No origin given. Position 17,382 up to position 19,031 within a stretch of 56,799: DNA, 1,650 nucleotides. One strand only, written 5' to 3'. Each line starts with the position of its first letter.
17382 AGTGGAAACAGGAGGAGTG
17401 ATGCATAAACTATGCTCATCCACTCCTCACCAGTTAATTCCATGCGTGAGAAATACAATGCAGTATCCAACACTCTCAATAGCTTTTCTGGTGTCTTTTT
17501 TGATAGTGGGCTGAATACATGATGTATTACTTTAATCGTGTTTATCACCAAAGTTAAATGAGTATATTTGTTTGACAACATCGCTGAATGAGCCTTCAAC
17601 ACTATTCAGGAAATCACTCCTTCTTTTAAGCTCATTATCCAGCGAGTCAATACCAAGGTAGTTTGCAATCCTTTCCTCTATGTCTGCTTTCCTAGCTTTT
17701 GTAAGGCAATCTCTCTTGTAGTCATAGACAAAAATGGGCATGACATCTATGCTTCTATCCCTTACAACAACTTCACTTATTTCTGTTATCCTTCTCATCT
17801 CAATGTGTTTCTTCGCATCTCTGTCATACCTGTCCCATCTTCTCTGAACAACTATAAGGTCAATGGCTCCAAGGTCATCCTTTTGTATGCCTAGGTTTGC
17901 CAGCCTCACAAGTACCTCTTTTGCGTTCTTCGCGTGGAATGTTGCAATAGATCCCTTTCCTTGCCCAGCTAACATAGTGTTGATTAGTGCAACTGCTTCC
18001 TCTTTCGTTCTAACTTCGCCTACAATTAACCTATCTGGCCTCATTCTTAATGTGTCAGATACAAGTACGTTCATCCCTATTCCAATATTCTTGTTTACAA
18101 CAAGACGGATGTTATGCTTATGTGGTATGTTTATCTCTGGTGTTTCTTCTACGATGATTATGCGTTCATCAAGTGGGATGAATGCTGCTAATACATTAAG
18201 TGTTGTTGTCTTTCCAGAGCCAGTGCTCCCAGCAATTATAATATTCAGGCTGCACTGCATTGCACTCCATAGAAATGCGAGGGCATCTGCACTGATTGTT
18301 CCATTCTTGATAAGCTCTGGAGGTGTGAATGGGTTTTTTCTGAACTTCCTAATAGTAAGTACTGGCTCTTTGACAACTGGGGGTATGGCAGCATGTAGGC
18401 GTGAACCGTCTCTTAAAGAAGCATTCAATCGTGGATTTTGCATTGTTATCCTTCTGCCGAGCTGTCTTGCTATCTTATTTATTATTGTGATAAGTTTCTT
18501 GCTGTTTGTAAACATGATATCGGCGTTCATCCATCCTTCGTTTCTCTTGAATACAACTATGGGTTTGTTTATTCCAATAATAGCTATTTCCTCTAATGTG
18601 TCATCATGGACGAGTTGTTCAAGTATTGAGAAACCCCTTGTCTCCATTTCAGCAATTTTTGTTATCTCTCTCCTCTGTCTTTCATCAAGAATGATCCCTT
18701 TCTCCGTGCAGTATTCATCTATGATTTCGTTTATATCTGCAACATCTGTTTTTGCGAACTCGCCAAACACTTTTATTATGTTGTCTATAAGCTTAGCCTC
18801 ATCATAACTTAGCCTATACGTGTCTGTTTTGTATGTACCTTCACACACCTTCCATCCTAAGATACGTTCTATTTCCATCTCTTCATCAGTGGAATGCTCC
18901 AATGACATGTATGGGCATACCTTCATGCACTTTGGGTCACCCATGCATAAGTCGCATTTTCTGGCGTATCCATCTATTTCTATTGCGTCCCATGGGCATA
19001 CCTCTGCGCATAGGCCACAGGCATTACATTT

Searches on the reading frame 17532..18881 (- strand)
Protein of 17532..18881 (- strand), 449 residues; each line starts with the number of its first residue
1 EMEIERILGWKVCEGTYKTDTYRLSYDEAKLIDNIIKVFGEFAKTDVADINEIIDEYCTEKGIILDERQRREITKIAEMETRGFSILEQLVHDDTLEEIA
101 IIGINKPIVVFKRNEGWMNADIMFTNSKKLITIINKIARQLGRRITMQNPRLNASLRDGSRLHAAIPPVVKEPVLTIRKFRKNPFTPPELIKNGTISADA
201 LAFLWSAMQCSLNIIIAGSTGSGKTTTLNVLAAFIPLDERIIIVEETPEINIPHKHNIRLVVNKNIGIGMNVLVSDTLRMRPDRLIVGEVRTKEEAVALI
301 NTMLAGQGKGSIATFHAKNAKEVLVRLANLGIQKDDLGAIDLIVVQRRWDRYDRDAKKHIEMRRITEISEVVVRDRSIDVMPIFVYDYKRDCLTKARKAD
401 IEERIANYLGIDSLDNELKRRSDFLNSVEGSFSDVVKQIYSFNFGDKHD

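Call 28: search_solved_structures(query=window:17532-18881:-, max_evalue=0.00001)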
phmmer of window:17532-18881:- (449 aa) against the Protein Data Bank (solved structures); distinct sequences matched with E-value up to 0.00001: 27.
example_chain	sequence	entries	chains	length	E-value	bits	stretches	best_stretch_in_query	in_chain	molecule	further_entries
2oap_1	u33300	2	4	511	2e-48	168.2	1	80-423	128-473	Type II secretion system protein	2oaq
4ii7_A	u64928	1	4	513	7.2e-45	156.4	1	86-428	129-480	FlaI ATPase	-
4ihq_A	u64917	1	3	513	4.9e-44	153.7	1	86-428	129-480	FlaI ATPase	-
8rkd_E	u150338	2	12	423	7.8e-43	149.7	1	48-388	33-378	Pilus assembly ATPase CpaF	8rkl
8rjf_A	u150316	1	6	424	7.8e-43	149.7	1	48-388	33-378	Pilus assembly ATPase CpaF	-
9e24_A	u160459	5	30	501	1.3e-42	149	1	48-388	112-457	CpaF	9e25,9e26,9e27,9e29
6bge_A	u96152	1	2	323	1.2e-25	93.1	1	95-332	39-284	VirB11-like protein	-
1g6o_A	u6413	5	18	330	1.2e-25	93.1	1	95-332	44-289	CAG-ALPHA | virB11 homolog | Cag-alfa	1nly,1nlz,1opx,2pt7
2gza_A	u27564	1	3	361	1.7e-20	76.2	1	197-334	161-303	Type IV secretion system protein VirB11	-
3jc8_Ba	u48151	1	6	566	2.2e-12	49.4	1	189-361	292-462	Type IV-A pilus assembly ATPase PilB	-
6olj_C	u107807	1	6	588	1e-11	47.2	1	147-362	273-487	Type IV pilus biogenesis ATPase PilB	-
5tsg_B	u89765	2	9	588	1.4e-11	46.7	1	147-362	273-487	Type IV pilus biogenesis ATPase PilB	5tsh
10my_A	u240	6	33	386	9.8e-11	44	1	214-331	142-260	PilT/PilU family type 4a pilus ATPase | Twitching motility protein PilT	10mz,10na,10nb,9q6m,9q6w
5zfr_A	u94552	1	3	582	1.7e-10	43.2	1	190-357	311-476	Type IV pilus biogenesis ATPase PilB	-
5it5_F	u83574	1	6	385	6.6e-10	41.3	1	214-349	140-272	ATP binding motif-containing protein PilF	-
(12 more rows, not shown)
